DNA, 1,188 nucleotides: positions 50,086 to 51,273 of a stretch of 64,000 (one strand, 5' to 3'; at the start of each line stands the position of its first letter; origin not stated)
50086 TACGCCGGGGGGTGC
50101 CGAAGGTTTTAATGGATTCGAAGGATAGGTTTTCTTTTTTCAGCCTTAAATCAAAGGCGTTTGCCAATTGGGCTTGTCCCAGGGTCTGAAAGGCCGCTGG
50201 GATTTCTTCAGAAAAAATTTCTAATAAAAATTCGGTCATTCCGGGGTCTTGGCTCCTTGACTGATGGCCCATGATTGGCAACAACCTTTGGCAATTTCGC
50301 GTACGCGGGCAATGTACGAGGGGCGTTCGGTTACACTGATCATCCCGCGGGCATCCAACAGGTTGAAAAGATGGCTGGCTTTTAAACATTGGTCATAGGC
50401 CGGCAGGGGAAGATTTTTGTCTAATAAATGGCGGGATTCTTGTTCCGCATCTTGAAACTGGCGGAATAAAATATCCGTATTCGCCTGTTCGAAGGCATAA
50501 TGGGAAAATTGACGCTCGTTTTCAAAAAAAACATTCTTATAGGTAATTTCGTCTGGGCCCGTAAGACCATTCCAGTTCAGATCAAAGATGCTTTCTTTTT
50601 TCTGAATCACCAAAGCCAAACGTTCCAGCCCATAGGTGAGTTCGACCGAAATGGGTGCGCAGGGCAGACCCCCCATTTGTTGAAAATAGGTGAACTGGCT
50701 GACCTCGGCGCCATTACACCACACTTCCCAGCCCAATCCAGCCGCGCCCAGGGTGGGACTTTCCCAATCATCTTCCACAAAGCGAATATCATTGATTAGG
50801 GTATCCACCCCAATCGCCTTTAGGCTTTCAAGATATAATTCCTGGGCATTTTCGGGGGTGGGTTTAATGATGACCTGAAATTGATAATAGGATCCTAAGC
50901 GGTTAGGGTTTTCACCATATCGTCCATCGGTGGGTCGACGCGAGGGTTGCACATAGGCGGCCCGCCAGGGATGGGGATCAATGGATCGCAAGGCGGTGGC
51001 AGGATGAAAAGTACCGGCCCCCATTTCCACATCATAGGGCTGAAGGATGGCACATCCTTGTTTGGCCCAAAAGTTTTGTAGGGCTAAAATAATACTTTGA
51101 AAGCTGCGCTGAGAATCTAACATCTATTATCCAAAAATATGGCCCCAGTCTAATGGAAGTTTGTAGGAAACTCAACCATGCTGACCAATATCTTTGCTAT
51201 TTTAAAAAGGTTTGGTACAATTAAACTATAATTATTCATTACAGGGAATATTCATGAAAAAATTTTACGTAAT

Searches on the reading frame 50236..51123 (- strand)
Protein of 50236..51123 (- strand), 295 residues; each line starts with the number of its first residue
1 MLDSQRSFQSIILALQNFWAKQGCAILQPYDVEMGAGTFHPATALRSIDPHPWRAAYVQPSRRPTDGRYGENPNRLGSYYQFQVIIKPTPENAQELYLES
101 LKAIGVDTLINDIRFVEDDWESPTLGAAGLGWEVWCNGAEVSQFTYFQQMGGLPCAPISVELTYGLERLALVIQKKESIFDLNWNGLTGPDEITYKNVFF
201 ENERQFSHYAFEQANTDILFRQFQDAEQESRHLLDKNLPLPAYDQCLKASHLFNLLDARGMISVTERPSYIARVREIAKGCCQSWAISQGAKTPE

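Call 6: search_protein_families(library=ncbifam, proteins=[window:50236-51123:-], max_evalue=0.01)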
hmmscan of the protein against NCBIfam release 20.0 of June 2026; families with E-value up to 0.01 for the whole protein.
window:50236-51123:- (295 aa): 3 families
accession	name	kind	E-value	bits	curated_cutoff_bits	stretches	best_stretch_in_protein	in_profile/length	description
NF006827.1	PRK09348.1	equivalog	2e-141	470.2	369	1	7-286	1-275/276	glycine--tRNA ligase subunit alpha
TIGR00388.1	glyQ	equivalog_domain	8.5e-140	465.1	361.45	1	7-287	2-281/293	glycine--tRNA ligase subunit alpha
NF011499.0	PRK14908.1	equivalog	6.4e-138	461.8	1244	1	7-287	6-281/998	glycine--tRNA ligase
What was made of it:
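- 50236..51123 (-): glyQ (glycine-tRNA ligase alpha), the left core anchor of the variable region. glyS follows at 48182-50239. NCBIfam NF006827, 470 bits, above cutoff (call 6).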

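Call 16: list_cluster_members(proteins=[window:50236-51123:-, window:56844-57497:-, window:57559-59589:+, window:54850-55755:-, window:51212-51718:+, window:51753-52598:+, window:52670-53077:+, window:53097-54743:-, window:56007-56726:+, window:25494-27710:+])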
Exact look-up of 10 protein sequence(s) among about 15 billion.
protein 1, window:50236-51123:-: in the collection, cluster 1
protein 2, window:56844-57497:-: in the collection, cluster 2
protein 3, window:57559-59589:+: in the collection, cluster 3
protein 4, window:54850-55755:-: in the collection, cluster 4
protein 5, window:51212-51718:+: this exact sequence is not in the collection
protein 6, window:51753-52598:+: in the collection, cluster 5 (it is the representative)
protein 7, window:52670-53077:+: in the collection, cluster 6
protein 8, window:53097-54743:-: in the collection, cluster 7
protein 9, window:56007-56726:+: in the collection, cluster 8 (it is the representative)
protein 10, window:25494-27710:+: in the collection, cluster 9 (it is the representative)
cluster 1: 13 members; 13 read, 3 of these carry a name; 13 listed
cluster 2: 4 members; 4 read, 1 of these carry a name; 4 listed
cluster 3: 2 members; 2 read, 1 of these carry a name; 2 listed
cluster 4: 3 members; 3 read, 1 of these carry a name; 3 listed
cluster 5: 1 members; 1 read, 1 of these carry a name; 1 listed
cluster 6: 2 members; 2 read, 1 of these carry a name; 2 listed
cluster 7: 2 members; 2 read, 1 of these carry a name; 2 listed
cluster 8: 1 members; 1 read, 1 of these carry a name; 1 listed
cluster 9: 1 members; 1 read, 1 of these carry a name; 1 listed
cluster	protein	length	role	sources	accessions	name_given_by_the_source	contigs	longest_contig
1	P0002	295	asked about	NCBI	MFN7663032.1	MAG: glycine--tRNA ligase subunit alpha [Alphaproteobacteria bacterium]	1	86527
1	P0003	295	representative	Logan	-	-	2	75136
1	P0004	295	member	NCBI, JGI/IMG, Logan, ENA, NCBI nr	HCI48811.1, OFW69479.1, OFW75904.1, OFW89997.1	MAG: glycine--tRNA ligase subunit alpha [Alphaproteobacteria bacterium ... | MAG: glycine--tRNA ligase subunit alpha [Alphaproteobacteria bacterium GWB1_45_5]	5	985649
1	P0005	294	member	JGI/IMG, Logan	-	glycyl-tRNA synthetase alpha chain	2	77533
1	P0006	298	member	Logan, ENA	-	-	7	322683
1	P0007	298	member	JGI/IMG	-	-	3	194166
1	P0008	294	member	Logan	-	-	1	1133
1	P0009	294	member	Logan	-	-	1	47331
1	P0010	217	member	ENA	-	-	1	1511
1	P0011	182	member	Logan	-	-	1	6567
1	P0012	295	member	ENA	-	-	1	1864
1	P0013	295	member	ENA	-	-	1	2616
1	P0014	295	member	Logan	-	-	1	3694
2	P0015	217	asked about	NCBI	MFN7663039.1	MAG: fructose-6-phosphate aldolase [Alphaproteobacteria bacterium]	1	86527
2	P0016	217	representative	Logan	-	-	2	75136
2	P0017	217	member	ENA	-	-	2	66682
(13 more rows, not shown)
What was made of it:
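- On XerC (Xer chromosome-dimer resolvase): PGAP names it XerC (call 16).
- The recombinase is indeed the chromosomal Xer (calls 6, 16).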

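Call 19: find_encoding_contigs(protein=P0004, flank=10000, max_places=4)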
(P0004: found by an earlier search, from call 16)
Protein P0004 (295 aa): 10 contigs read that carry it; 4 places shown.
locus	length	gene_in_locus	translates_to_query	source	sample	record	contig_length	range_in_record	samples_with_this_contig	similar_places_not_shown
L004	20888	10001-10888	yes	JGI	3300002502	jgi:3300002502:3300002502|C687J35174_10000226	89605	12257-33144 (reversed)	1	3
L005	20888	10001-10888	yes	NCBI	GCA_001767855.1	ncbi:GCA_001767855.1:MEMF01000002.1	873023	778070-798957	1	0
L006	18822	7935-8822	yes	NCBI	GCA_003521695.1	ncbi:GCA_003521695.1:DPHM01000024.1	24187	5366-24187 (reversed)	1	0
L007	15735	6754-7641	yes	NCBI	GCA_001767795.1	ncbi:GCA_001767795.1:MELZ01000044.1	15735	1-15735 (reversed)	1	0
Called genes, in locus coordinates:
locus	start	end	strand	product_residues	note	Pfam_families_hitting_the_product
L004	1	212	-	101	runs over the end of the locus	PF03840:SecG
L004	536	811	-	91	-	-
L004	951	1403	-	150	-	PF04364:DNA_pol3_chi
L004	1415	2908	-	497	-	PF02789:Peptidase_M17_N, PF00883:Peptidase_M17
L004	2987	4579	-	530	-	-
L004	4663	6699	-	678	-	PF17764:PriA_3primeBD, PF00270:DEAD, PF04851:ResIII, PF00271:Helicase_C (faint), PF18319:Zn_ribbon_PriA, PF18074:PriA_C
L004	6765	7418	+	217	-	PF00923:TAL_FSA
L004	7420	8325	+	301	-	PF02899:Phage_int_SAM_1, PF13495:Phage_int_SAM_4 (weak), PF00589:Phage_integrase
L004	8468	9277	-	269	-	PF00484:Pro_CA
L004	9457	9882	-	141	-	-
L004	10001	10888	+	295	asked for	PF02091:tRNA-synt_2e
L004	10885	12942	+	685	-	PF02092:tRNA_synt_2f, PF05746:DALR_1 (weak)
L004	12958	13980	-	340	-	-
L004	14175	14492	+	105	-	PF00085:Thioredoxin, PF00578:AhpC-TSA (weak), PF14595:Thioredoxin_9 (weak), PF13098:Thioredoxin_2 (weak), PF13728:TraF (weak), PF13905:Thioredoxin_8 (faint)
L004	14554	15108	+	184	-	PF08712:Nfu_N, PF01106:NifU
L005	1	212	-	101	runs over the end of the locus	PF03840:SecG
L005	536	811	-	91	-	-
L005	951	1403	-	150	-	PF04364:DNA_pol3_chi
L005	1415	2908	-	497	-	PF02789:Peptidase_M17_N, PF00883:Peptidase_M17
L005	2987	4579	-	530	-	-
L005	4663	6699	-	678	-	PF17764:PriA_3primeBD, PF00270:DEAD, PF04851:ResIII, PF00271:Helicase_C (faint), PF18319:Zn_ribbon_PriA, PF18074:PriA_C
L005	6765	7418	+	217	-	PF00923:TAL_FSA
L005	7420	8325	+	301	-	PF02899:Phage_int_SAM_1, PF13495:Phage_int_SAM_4 (weak), PF00589:Phage_integrase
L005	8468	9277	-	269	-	PF00484:Pro_CA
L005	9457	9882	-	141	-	-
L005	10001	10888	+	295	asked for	PF02091:tRNA-synt_2e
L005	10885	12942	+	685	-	PF02092:tRNA_synt_2f, PF05746:DALR_1 (weak)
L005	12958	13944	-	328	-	-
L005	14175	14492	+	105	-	PF00085:Thioredoxin, PF00578:AhpC-TSA (weak), PF14595:Thioredoxin_9 (weak), PF13098:Thioredoxin_2 (weak), PF13728:TraF (weak), PF13905:Thioredoxin_8 (faint)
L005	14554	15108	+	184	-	PF08712:Nfu_N, PF01106:NifU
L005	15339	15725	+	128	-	PF07486:Hydrolase_2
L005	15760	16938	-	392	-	PF07690:MFS_1, PF00083:Sugar_tr, PF13347:MFS_2 (weak)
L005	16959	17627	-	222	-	PF00499:Oxidored_q3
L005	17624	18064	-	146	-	PF13183:Fer4_8 (faint), PF17179:Fer4_22 (faint), PF13534:Fer4_17 (faint), PF13237:Fer4_10 (weak), PF12838:Fer4_7, PF13187:Fer4_9, PF12837:Fer4_6 (weak), PF00037:Fer4, +5 more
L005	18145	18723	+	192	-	PF09335:VTT_dom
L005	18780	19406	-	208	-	PF00574:CLP_protease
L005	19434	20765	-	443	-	PF05697:Trigger_N, PF00254:FKBP_C, PF05698:Trigger_C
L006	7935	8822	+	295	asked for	PF02091:tRNA-synt_2e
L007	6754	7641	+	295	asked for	PF02091:tRNA-synt_2e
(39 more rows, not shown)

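Call 35: find_encoding_contigs(protein=P0006, flank=8000, max_places=2)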
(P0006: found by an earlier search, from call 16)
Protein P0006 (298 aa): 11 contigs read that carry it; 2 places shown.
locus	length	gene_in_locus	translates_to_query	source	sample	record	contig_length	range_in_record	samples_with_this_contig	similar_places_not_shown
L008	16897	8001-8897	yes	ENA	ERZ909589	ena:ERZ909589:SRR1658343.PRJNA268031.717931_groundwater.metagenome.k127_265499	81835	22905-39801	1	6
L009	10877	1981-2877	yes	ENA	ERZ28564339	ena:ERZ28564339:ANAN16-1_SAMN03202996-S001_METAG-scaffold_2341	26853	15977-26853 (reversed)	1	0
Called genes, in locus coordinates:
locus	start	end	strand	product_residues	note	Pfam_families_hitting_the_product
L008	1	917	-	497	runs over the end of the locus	PF02789:Peptidase_M17_N, PF00883:Peptidase_M17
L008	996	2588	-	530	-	-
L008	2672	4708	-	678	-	PF17764:PriA_3primeBD, PF00270:DEAD, PF04851:ResIII, PF00271:Helicase_C (faint), PF18319:Zn_ribbon_PriA, PF18074:PriA_C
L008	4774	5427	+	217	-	PF00923:TAL_FSA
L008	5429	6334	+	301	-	PF02899:Phage_int_SAM_1, PF13495:Phage_int_SAM_4 (weak), PF00589:Phage_integrase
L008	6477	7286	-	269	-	PF00484:Pro_CA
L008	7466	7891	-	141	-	-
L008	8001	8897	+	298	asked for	PF02091:tRNA-synt_2e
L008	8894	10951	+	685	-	PF02092:tRNA_synt_2f, PF05746:DALR_1 (weak)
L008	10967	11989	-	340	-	-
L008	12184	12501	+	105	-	PF00085:Thioredoxin, PF00578:AhpC-TSA (weak), PF14595:Thioredoxin_9 (weak), PF13098:Thioredoxin_2 (weak), PF13728:TraF (weak), PF13905:Thioredoxin_8 (faint)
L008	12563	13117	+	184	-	PF08712:Nfu_N, PF01106:NifU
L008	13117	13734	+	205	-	PF07486:Hydrolase_2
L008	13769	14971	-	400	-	PF13347:MFS_2 (weak), PF07690:MFS_1, PF00083:Sugar_tr, PF06609:TRI12 (faint)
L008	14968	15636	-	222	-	PF00499:Oxidored_q3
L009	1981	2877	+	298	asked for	PF02091:tRNA-synt_2e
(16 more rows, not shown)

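Call 36: find_encoding_contigs(protein=P0007, flank=8000, max_places=2)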
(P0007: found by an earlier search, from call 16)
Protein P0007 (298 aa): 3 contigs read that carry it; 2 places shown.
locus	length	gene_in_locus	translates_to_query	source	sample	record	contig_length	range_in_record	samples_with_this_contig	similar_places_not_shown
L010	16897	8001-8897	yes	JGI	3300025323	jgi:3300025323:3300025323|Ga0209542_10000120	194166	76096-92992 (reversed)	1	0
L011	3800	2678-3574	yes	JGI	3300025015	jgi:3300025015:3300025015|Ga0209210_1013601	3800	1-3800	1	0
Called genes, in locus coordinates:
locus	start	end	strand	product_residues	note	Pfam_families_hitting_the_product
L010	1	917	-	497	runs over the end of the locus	PF02789:Peptidase_M17_N, PF00883:Peptidase_M17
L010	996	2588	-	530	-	-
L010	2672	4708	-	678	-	PF17764:PriA_3primeBD, PF00270:DEAD, PF04851:ResIII, PF00271:Helicase_C (faint), PF18319:Zn_ribbon_PriA, PF18074:PriA_C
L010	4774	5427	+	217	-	PF00923:TAL_FSA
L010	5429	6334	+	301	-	PF02899:Phage_int_SAM_1, PF13495:Phage_int_SAM_4 (weak), PF00589:Phage_integrase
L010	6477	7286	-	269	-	PF00484:Pro_CA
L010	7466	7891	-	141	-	-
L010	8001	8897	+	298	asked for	PF02091:tRNA-synt_2e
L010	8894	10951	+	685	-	PF02092:tRNA_synt_2f, PF05746:DALR_1 (weak)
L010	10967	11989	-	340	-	-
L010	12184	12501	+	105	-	PF00085:Thioredoxin, PF00578:AhpC-TSA (weak), PF14595:Thioredoxin_9 (weak), PF13098:Thioredoxin_2 (weak), PF13728:TraF (weak), PF13905:Thioredoxin_8 (faint)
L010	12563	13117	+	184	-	PF08712:Nfu_N, PF01106:NifU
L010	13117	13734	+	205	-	PF07486:Hydrolase_2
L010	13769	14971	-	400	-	PF13347:MFS_2 (weak), PF07690:MFS_1, PF00083:Sugar_tr, PF06609:TRI12 (faint)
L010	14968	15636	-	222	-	PF00499:Oxidored_q3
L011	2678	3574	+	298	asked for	PF02091:tRNA-synt_2e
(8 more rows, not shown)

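Call 37: find_encoding_contigs(protein=P0005, flank=8000, max_places=2)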
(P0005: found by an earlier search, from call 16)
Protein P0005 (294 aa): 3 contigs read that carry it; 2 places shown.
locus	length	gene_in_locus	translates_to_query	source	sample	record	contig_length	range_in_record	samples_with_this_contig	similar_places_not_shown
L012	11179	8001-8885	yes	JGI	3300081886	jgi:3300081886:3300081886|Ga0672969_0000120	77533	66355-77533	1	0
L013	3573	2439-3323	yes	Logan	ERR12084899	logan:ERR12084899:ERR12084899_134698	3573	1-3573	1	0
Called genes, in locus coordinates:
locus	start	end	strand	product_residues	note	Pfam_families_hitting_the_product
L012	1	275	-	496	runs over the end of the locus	PF02789:Peptidase_M17_N, PF00883:Peptidase_M17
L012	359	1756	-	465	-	-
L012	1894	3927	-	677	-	PF17764:PriA_3primeBD, PF00270:DEAD, PF04851:ResIII, PF18319:Zn_ribbon_PriA, PF00271:Helicase_C (weak), PF18074:PriA_C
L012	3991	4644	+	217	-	PF00923:TAL_FSA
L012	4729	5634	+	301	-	PF02899:Phage_int_SAM_1, PF00589:Phage_integrase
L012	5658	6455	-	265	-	-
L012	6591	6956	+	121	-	-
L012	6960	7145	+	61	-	-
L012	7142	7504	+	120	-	-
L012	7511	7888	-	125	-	-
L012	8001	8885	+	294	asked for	PF02091:tRNA-synt_2e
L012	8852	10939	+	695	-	PF02092:tRNA_synt_2f, PF05746:DALR_1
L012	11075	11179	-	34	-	?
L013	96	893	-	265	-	-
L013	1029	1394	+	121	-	-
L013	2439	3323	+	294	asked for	PF02091:tRNA-synt_2e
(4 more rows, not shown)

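Call 38: find_encoding_contigs(protein=P0009, flank=8000, max_places=2)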
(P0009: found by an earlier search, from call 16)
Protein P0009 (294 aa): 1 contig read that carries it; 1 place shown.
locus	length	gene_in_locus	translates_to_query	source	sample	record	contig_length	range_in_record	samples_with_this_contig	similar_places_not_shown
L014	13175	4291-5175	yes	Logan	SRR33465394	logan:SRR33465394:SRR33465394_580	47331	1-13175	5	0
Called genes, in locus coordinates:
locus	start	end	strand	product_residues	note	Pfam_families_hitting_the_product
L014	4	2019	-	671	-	PF17764:PriA_3primeBD, PF00271:Helicase_C (faint), PF00270:DEAD, PF04851:ResIII, PF18319:Zn_ribbon_PriA, PF18074:PriA_C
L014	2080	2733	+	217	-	PF00923:TAL_FSA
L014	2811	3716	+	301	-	PF02899:Phage_int_SAM_1, PF13495:Phage_int_SAM_4 (weak), PF00589:Phage_integrase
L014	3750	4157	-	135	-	-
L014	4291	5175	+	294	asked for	PF02091:tRNA-synt_2e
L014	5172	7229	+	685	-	PF02092:tRNA_synt_2f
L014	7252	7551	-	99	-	-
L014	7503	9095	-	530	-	-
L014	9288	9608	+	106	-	PF00085:Thioredoxin, PF00578:AhpC-TSA (weak), PF14595:Thioredoxin_9 (weak), PF13098:Thioredoxin_2, PF13728:TraF, PF13905:Thioredoxin_8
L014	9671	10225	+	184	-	PF08712:Nfu_N, PF01106:NifU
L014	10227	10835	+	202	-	PF07486:Hydrolase_2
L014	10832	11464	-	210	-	PF00499:Oxidored_q3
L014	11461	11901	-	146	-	PF17179:Fer4_22 (faint), PF13183:Fer4_8 (faint), PF13237:Fer4_10 (weak), PF00037:Fer4 (weak), PF12838:Fer4_7, PF13187:Fer4_9, PF12837:Fer4_6 (weak), PF00037:Fer4, +7 more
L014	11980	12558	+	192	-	PF09335:VTT_dom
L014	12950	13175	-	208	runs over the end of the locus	PF00574:CLP_protease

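Call 76: search_protein_families(library=ncbifam, proteins=[L005:7420-8325:+, L014:2811-3716:+, L012:4729-5634:+, L012:5658-6455:-, L012:6591-6956:+, L012:7142-7504:+, L005:8468-9277:-], max_evalue=0.00001)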
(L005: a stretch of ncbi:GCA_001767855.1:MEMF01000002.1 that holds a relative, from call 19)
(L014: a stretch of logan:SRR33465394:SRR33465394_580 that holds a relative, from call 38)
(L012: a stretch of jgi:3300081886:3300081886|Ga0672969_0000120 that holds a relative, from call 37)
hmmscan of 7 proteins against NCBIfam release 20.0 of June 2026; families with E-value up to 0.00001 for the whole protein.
L005:7420-8325:+ (301 aa): 11 families
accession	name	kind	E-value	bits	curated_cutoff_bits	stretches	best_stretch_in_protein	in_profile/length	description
TIGR02224.1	recomb_XerC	equivalog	3.1e-90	302.5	335.15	1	7-301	2-293/295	tyrosine recombinase XerC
TIGR02225.1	recomb_XerD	equivalog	3.3e-72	243.3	329.6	1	7-301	2-290/290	site-specific tyrosine recombinase XerD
NF001399.0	PRK00283.1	subfamily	2.4e-71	240.4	279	1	7-301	11-299/300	tyrosine recombinase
NF040815.2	recomb_XerA_Arch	equivalog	3.6e-60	203.8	220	1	16-294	10-263/263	site-specific tyrosine recombinase/integron integrase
NF002331.0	PRK01287.1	subfamily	2.4e-42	145.2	371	1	6-299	31-326/365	site-specific tyrosine recombinase XerC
TIGR02249.1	integrase_gron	subfamily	1.5e-36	126.3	265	2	222-292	237-307/315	integron integrase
NF003462.0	PRK05084.1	equivalog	6.1e-31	107.4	267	1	140-295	195-354/360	tyrosine recombinase XerS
NF011946.0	PRK15417.1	equivalog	4e-19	69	435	1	236-287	266-317/337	integron integrase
NF007371.0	PRK09871.1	subfamily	9.3e-12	44.9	222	1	135-295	21-184/198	tyrosine-type DNA invertase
NF040693.1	recomb_GmtY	equivalog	2.8e-09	36.7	340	1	244-292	391-439/441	gamma-mobile-trio recombinase GmtY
NF007370.0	PRK09870.1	subfamily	2.9e-07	30.3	221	1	150-298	42-192/200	tyrosine-type DNA invertase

L014:2811-3716:+ (301 aa): 11 families
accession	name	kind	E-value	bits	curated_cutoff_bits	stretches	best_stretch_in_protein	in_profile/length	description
TIGR02224.1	recomb_XerC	equivalog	4.1e-91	305.4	335.15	1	6-301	1-293/295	tyrosine recombinase XerC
TIGR02225.1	recomb_XerD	equivalog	5.4e-74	249.1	329.6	1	7-301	2-290/290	site-specific tyrosine recombinase XerD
NF001399.0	PRK00283.1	subfamily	6.2e-73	245.6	279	1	5-301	9-299/300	tyrosine recombinase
NF040815.2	recomb_XerA_Arch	equivalog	2.2e-61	207.7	220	1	16-294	10-263/263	site-specific tyrosine recombinase/integron integrase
NF002331.0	PRK01287.1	subfamily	6.1e-42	143.9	371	1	5-299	30-326/365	site-specific tyrosine recombinase XerC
TIGR02249.1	integrase_gron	subfamily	9.3e-37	127.1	265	2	221-292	236-307/315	integron integrase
NF003462.0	PRK05084.1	equivalog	3.6e-32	111.5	267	1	140-295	195-354/360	tyrosine recombinase XerS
NF011946.0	PRK15417.1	equivalog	4.1e-19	68.9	435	1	239-287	269-317/337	integron integrase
NF007371.0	PRK09871.1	subfamily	5.9e-13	48.8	222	1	137-295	23-184/198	tyrosine-type DNA invertase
NF040693.1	recomb_GmtY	equivalog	1.2e-09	37.9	340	1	244-292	391-439/441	gamma-mobile-trio recombinase GmtY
NF007370.0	PRK09870.1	subfamily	1.6e-07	31.2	221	1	140-298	32-192/200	tyrosine-type DNA invertase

L012:4729-5634:+ (301 aa): 11 families
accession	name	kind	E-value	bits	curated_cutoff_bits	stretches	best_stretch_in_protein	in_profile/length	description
TIGR02224.1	recomb_XerC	equivalog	4.9e-90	301.9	335.15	1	7-301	2-293/295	tyrosine recombinase XerC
TIGR02225.1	recomb_XerD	equivalog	2.9e-74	250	329.6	1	6-301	1-290/290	site-specific tyrosine recombinase XerD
NF001399.0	PRK00283.1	subfamily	5.7e-73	245.8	279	1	4-301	8-299/300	tyrosine recombinase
NF040815.2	recomb_XerA_Arch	equivalog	1.7e-59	201.6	220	1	16-294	10-263/263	site-specific tyrosine recombinase/integron integrase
NF002331.0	PRK01287.1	subfamily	1.4e-41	142.7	371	1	6-299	31-326/365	site-specific tyrosine recombinase XerC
TIGR02249.1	integrase_gron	subfamily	3.7e-37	128.4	265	2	221-292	236-307/315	integron integrase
NF003462.0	PRK05084.1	equivalog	3.7e-30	104.9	267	1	140-294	195-353/360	tyrosine recombinase XerS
NF011946.0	PRK15417.1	equivalog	3.8e-19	69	435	2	241-287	271-317/337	integron integrase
NF007371.0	PRK09871.1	subfamily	1.2e-12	47.8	222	1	134-294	20-183/198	tyrosine-type DNA invertase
NF007370.0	PRK09870.1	subfamily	5.8e-09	35.9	221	1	119-297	15-191/200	tyrosine-type DNA invertase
NF040693.1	recomb_GmtY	equivalog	9.3e-09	35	340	1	244-292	391-439/441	gamma-mobile-trio recombinase GmtY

L012:5658-6455:- (265 aa): 0 families

L012:6591-6956:+ (121 aa): 0 families

L012:7142-7504:+ (120 aa): 0 families

L005:8468-9277:- (269 aa): 2 families
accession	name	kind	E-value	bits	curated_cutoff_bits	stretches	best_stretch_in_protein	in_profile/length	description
NF007756.0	PRK10437.1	equivalog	3.8e-09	36.3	251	1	47-136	18-109/220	carbonate dehydratase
NF011765.0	PRK15219.1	subfamily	8.2e-07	28.7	221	1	59-222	85-236/245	carbonic anhydrase family protein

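Call 87: find_encoding_contigs(protein=P0017, flank=9000, max_places=3)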
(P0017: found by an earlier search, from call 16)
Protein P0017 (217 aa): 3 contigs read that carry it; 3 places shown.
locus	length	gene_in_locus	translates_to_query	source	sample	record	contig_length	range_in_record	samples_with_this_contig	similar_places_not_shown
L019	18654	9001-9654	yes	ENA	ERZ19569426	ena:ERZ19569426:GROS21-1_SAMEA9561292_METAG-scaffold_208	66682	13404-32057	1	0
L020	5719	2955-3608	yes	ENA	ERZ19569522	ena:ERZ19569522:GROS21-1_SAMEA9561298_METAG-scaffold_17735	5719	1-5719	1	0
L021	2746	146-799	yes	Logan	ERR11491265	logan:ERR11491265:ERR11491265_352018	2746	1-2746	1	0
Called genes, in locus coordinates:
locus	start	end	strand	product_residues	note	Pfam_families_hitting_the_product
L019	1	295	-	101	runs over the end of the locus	PF03840:SecG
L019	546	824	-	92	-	-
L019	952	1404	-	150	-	PF04364:DNA_pol3_chi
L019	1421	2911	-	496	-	PF02789:Peptidase_M17_N, PF00883:Peptidase_M17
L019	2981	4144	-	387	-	-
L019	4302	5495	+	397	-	-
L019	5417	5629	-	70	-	-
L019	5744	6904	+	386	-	-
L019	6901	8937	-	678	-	PF17764:PriA_3primeBD, PF00270:DEAD, PF00271:Helicase_C (faint), PF04851:ResIII, PF18319:Zn_ribbon_PriA, PF18074:PriA_C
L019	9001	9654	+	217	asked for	PF00923:TAL_FSA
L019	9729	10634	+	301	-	PF02899:Phage_int_SAM_1, PF00589:Phage_integrase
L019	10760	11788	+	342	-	-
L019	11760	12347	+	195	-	-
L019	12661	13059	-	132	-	-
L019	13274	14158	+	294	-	PF02091:tRNA-synt_2e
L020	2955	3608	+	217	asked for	PF00923:TAL_FSA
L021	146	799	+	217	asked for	PF00923:TAL_FSA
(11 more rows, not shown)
